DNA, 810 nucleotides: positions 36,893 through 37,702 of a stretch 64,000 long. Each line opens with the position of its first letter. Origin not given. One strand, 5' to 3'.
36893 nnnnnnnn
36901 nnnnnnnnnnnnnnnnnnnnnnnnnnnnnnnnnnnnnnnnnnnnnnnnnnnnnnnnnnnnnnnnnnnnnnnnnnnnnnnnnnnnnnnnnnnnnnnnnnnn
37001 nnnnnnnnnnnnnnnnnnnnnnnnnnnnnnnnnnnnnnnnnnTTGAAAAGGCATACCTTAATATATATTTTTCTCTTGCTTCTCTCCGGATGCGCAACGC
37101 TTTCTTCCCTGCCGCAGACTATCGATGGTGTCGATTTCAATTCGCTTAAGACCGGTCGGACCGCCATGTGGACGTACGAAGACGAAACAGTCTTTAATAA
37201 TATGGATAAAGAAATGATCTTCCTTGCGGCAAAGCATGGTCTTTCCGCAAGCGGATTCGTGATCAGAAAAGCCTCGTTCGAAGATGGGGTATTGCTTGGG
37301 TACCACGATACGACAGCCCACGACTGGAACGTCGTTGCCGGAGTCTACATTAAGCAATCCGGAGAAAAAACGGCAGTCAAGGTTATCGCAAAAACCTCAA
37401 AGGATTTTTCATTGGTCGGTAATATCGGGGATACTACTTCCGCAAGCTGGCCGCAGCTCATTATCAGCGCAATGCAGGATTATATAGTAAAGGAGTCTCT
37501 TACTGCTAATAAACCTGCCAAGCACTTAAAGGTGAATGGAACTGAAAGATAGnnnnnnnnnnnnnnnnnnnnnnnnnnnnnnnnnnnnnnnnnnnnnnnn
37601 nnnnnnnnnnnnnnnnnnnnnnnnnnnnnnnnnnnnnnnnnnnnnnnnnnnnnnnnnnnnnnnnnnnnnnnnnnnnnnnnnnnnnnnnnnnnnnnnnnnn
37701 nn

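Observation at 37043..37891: Lysogeny-module cargo: lipoprotein, truncated CI-paralog HTH and a small TM protein co-transcribed with cI and int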

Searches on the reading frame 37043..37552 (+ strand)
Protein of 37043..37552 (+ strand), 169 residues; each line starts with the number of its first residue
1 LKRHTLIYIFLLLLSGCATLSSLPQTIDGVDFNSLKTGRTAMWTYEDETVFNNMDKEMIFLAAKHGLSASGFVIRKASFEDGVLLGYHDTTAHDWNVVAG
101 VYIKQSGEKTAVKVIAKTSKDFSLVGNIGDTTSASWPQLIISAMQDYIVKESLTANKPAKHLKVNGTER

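Call 6: search_protein_families(library=pfam, proteins=[window:37043-37552:+], max_evalue=0.1)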
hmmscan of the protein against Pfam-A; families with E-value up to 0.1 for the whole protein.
window:37043-37552:+ (169 aa): 0 families

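Call 7: search_protein_families(library=phrogs, proteins=[window:37043-37552:+], max_evalue=0.1)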
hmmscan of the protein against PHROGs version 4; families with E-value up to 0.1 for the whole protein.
window:37043-37552:+ (169 aa): 2 families
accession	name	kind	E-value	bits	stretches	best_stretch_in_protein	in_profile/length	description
phrog_16472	-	tail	0.0027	17.4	1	69-135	107-172/496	tail fiber protein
phrog_1119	-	moron, auxiliary metabolic gene and host takeover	0.019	16.4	0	1-24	1-22/78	Cor superinfection exclusion protein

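Call 9: find_homologous_proteins(query=window:37043-37552:+)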
Query window:37043-37552:+ (169 aa): 16 proteins with E <= 0.001 among 155 candidates.
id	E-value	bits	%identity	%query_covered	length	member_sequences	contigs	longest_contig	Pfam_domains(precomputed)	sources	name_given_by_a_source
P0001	2.8e-106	370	100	100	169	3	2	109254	-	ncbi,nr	ncbi:MAG: hypothetical protein C4540_04770 [Candidatus Omnitrophota bacterium]|nr:MAG: hypothetical 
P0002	3.5e-86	305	85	92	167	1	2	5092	-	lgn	-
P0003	1.1e-81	290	80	96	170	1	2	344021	-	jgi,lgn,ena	-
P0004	1.5e-79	284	78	97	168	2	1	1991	-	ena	-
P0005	1.1e-77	277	77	94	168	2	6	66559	-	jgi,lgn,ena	jgi:hypothetical protein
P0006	1.9e-73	264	74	95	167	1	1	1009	-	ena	-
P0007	1.9e-59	218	59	96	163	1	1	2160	-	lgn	-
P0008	8.6e-58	213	58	96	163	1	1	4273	-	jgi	jgi:hypothetical protein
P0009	1.1e-56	209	58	96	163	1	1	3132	-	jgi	jgi:hypothetical protein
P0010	2.1e-52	195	58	89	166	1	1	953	-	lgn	-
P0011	1.8e-32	131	46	92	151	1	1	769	-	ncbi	-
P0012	1.2e-30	125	44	86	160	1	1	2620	-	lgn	-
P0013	2.1e-29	121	41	96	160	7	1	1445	-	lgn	-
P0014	7.5e-28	116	40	96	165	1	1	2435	-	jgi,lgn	jgi:hypothetical protein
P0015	1.1e-25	108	40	94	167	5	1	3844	-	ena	-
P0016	6.2e-25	106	43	85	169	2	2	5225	-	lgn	-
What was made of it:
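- The host is identified by a 100% match to an Omnitrophota MAG protein (call 9).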

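Call 10: search_dna_similar(query=window:37043-37552:+, collection=phages, mode=protein, max_evalue=0.01)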
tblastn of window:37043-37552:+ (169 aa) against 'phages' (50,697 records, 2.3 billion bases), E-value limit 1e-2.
No match.

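Call 12: find_encoding_contigs(protein=P0003, flank=6000, max_places=3)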
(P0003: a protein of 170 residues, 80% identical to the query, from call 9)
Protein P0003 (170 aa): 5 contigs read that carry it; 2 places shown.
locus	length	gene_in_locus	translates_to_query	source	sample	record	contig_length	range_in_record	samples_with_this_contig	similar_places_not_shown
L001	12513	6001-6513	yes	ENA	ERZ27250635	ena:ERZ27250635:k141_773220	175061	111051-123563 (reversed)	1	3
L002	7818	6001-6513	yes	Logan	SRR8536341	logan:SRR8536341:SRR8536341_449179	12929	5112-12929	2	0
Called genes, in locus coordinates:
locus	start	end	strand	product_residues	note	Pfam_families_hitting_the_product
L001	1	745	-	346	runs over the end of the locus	PF03837:RecT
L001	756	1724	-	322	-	PF09588:YqaJ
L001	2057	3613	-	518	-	PF13175:AAA_15 (faint)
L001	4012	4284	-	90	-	-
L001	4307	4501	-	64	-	-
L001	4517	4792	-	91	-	-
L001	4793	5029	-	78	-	PF12844:HTH_19, PF01381:HTH_3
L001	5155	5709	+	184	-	PF13560:HTH_31 (weak), PF01381:HTH_3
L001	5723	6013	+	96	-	-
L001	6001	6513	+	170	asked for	-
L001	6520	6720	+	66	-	PF13560:HTH_31 (weak), PF12844:HTH_19 (weak), PF01381:HTH_3 (weak)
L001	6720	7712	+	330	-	PF02899:Phage_int_SAM_1 (weak), PF13102:Phage_int_SAM_5 (weak), PF00589:Phage_integrase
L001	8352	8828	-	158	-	-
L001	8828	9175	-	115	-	-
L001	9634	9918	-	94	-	-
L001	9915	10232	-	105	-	-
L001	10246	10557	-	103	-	-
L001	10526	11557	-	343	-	PF00078:RVT_1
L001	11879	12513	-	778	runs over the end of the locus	PF21916:mtd_2nd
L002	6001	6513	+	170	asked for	-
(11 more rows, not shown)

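Call 13: find_encoding_contigs(protein=P0005, flank=6000, max_places=4)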
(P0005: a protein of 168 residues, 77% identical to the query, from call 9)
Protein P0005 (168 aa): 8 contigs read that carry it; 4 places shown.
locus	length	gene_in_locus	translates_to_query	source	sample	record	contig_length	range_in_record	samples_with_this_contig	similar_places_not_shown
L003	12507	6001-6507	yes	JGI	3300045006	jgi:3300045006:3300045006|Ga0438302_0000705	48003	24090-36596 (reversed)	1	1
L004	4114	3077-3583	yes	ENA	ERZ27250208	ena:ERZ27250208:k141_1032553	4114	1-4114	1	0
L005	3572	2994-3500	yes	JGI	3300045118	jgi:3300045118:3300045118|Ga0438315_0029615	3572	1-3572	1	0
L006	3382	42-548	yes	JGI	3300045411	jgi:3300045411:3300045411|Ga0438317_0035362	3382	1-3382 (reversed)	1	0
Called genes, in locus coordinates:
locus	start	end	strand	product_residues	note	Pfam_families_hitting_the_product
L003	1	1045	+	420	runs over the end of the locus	PF02403:Seryl_tRNA_N, PF00587:tRNA-synt_2b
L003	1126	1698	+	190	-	-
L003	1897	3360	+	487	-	-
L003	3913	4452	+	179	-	PF01844:HNH (weak)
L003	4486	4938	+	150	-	-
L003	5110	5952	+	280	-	PF13505:OMP_b-brl (weak)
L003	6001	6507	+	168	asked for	-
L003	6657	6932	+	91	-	-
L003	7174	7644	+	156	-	-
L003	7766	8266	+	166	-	PF13248:Zn_ribbon_3 (weak)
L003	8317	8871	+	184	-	PF13248:Zn_ribbon_3 (weak)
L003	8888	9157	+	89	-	-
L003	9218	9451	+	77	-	-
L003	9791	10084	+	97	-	-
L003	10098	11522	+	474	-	PF00004:AAA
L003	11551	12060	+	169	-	-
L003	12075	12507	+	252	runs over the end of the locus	-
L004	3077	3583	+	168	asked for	-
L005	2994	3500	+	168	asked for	-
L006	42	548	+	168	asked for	-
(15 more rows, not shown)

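Call 14: find_encoding_contigs(protein=P0002, flank=6000, max_places=3)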
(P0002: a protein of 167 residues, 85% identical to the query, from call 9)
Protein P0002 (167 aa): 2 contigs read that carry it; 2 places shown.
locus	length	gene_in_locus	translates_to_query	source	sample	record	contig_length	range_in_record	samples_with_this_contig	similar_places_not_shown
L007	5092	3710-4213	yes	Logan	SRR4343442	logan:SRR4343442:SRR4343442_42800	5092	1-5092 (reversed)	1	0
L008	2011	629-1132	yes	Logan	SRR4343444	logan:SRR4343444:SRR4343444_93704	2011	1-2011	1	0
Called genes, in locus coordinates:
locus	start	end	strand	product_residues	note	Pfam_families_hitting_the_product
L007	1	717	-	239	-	?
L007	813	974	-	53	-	-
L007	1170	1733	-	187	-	-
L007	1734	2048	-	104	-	-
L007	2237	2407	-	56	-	-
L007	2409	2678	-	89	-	-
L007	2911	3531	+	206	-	PF01381:HTH_3, PF12844:HTH_19 (weak), PF13443:HTH_26 (weak), PF13560:HTH_31, PF00717:Peptidase_S24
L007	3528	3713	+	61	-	-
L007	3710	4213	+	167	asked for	-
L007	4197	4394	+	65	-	PF13560:HTH_31, PF12844:HTH_19, PF01381:HTH_3, PF13443:HTH_26 (weak)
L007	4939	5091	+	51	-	?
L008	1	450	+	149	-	?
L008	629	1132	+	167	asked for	-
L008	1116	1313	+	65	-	PF13560:HTH_31, PF12844:HTH_19, PF01381:HTH_3, PF13443:HTH_26 (weak)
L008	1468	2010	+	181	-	?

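Call 15: find_encoding_contigs(protein=P0016, flank=6000, max_places=3)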
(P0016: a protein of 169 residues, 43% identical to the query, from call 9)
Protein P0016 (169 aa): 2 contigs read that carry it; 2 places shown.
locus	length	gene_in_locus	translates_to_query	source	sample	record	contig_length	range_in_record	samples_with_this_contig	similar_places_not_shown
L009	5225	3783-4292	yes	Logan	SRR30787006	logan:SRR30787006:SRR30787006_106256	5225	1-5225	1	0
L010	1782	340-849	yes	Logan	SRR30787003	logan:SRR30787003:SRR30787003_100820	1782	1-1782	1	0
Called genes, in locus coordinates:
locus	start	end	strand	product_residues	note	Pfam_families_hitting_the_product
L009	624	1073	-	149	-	PF02556:SecB (weak)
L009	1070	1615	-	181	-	PF15731:MqsA_antitoxin (weak), PF13560:HTH_31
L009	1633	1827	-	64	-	-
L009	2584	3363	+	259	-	PF13365:Trypsin_2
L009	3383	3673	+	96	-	-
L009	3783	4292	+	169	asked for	-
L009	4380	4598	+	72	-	-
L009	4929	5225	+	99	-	?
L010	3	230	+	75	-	?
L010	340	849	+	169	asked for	-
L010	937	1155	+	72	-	-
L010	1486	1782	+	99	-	?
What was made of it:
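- A standalone homolog lies two genes from a Trypsin_2 gene (call 15).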

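Call 16: find_encoding_contigs(protein=P0008, flank=6000, max_places=3)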
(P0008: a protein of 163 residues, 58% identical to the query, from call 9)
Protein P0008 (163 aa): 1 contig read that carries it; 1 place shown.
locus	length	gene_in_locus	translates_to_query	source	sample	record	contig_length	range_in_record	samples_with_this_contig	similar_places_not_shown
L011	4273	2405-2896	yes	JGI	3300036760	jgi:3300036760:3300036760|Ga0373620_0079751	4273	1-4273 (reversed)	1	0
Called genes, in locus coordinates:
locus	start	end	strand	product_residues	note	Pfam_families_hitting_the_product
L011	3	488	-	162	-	?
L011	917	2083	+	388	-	PF13784:Fic_N, PF02661:Fic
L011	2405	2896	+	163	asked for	-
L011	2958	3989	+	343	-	-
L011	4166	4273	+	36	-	?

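Call 17: find_encoding_contigs(protein=P0015, flank=6000, max_places=3)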
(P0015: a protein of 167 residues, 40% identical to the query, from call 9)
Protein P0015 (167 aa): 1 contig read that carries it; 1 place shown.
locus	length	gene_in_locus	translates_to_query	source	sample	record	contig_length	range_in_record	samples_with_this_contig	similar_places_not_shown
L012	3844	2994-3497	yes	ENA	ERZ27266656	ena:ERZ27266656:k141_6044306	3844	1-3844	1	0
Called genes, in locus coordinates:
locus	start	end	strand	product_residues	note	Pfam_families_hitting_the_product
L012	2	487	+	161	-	?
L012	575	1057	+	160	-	-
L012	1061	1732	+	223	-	-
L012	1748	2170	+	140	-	-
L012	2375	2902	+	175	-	-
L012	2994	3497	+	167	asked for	-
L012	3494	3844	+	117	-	?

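Call 34: find_related_loci(query=A1, collection=viral_contigs, flank=6000)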
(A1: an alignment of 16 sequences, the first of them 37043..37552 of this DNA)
Query A1 (169 aa) in viral_contigs; peptide patterns used: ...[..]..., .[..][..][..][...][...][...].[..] (x = any residue, [..] = any of these).
365 stretches matched a pattern; 4 encode a relative of the query (tblastn E <= 1e-3); 4 distinct loci.
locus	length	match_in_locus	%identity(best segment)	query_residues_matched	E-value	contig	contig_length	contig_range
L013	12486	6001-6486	80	8-169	6e-90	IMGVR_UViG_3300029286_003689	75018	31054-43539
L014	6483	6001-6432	39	1-148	5e-32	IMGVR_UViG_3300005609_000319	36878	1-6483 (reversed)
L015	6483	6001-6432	39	1-148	5e-32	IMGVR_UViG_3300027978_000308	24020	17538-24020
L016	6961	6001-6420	42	1-145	6e-31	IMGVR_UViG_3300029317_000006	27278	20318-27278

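Call 35: find_related_loci(query=A1, collection=genome_contigs, flank=6000)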
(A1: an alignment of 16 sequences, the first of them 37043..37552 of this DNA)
Query A1 (169 aa) in genome_contigs; peptide patterns used: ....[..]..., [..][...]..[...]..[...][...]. (x = any residue, [..] = any of these).
22 stretches matched a pattern; 2 encode a relative of the query (tblastn E <= 1e-3); 2 distinct loci.
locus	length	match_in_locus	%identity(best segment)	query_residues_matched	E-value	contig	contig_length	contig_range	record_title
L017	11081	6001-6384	39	17-148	2e-26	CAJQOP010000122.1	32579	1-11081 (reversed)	MAG: uncultured Glaciecola sp. isolate 10_20180522_Bin_METABAT_131_1 genome assembly, contig: c_000005456102, whole geno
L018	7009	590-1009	36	6-148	1e-27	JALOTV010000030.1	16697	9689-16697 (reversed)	MAG: Opitutaceae bacterium isolate Prado242 scaffold_5319, whole genome shotgun sequence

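Call 36: predict_structure(alignment_id=A1)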
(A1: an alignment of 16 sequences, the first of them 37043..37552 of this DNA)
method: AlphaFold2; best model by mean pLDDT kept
length: 169 residues; sequences in the alignment: 16
mean_pLDDT: 78.8   pTM: 0.74
mean pLDDT of the five models: 78.8, 78.2, 77.9, 77.1, 76.6
residues with pLDDT >= 90: 75; 70-90: 45; 50-70: 28; < 50: 21
segments of 3 or more residues with pLDDT < 50: 124-131, 157-169
pLDDT, mean of each block of 10 residues (from residue 1): 70 65 91 82 87 92 96 94 89 76 94 89 48 76 93 59 37
secondary structure, 60 per line:
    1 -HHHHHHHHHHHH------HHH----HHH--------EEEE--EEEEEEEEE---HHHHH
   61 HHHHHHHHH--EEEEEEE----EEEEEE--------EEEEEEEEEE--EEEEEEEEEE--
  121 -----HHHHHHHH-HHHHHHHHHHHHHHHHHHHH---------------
elements in order: H2-13 E38-41 E44-52 H56-69 E72-78 E83-88 E97-106 E109-118 H126-133 H135-154

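Call 41: fold_search(model_id=the predicted structure, library=pdb)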
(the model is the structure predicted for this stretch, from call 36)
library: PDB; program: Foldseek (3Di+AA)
matches with E <= 10: 1711; with E <= 0.001: 38
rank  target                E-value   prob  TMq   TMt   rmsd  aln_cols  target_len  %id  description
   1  2yh6_A                4.9e-05  1.00  0.41  0.60   4.5       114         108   12  Structure of the N-terminal domain of BamC from E. coli (released 2011-05-25)
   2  2yh6_B                5.9e-05  1.00  0.43  0.63   4.1       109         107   13  Structure of the N-terminal domain of BamC from E. coli (released 2011-05-25)
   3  2yh6_D                8.0e-05  1.00  0.42  0.61   4.1       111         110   14  Structure of the N-terminal domain of BamC from E. coli (released 2011-05-25)
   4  2yh6_C                8.0e-05  1.00  0.41  0.60   4.4       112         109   12  Structure of the N-terminal domain of BamC from E. coli (released 2011-05-25)
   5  6lys_C                1.2e-04  1.00  0.37  0.40  20.6       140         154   12  Structure of the BAM complex (released 2021-01-13)
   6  2ns9_B                1.2e-04  1.00  0.35  0.38   7.1       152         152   12  Crystal structure of protein APE2225 from Aeropyrum pernix K1, Pfam COXG (released 2006-11-14)
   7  2laf_MODEL_1_A        1.4e-04  1.00  0.42  0.59   4.6       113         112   12  NMR solution structure of the N-terminal domain of the E. coli lipoprotein BamC (released 2011-06-01)
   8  3ie5_A                1.4e-04  0.99  0.31  0.33   9.9       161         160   12  Crystal structure of Hyp-1 protein from Hypericum perforatum (St John's wort) involved in hypericin biosynthesis (released 2009-11-10)
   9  3tvr                  1.7e-04  1.00  0.36  0.36   6.6       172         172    7  Crystal Structure of Streptomyces coelicolor Polyketide Aromatase/Cyclase whiE-ORFVI (released 2012-04-04)
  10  3tgo_D                2.3e-04  1.00  0.45  0.41   5.8       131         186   12  Crystal structure of the E. coli BamCD complex (released 2011-09-28)
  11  9hg5_C                2.5e-04  1.00  0.45  0.27  10.1       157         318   13  BAM-SurA complex in the swing-in state with full length BamC resolved (released 2025-04-16)
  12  3q64                  2.6e-04  1.00  0.36  0.39  11.6       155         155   11  X-ray crystal structure of protein mll3774 from Mesorhizobium loti, Northeast Structural Genomics Consortium Target MlR4 (released 2011-01-12)
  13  4jhy                  3.0e-04  0.97  0.30  0.31   9.8       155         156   17  Crystal structure of a TBP-like protein (BDI_3606) from Parabacteroides distasonis ATCC 8503 at 1.90 A resolution (released 2013-04-03)
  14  8uds                  3.4e-04  1.00  0.33  0.37   9.2       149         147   10  The Crystal Structure of CoxG from M. smegmatis, minus lipid anchoring C-terminus. (released 2024-10-02)
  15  2d4r_A                3.8e-04  1.00  0.37  0.41   9.0       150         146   11  Crystal structure of TTHA0849 from Thermus thermophilus HB8 (released 2005-12-13)
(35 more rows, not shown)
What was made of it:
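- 37043..37552 (+): Lipoprotein 'LipoA', 169 aa, the swappable cargo gene. Best PDB fold match is the BamC N-terminal domain at E 5e-5 (calls 36, 41).
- Closest known: BamC N-terminal domain. Same: It is the best solved-structure match for the LipoA model (2yh6, Foldseek E 5e-5, target-normalised TM 0.60-0.63, call 41).
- The fold matches the BamC N-terminal domain at E 5e-5, target-normalised TM 0.60-0.63 (call 41). The best fold match is a BAM-complex lipoprotein domain (call 41).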
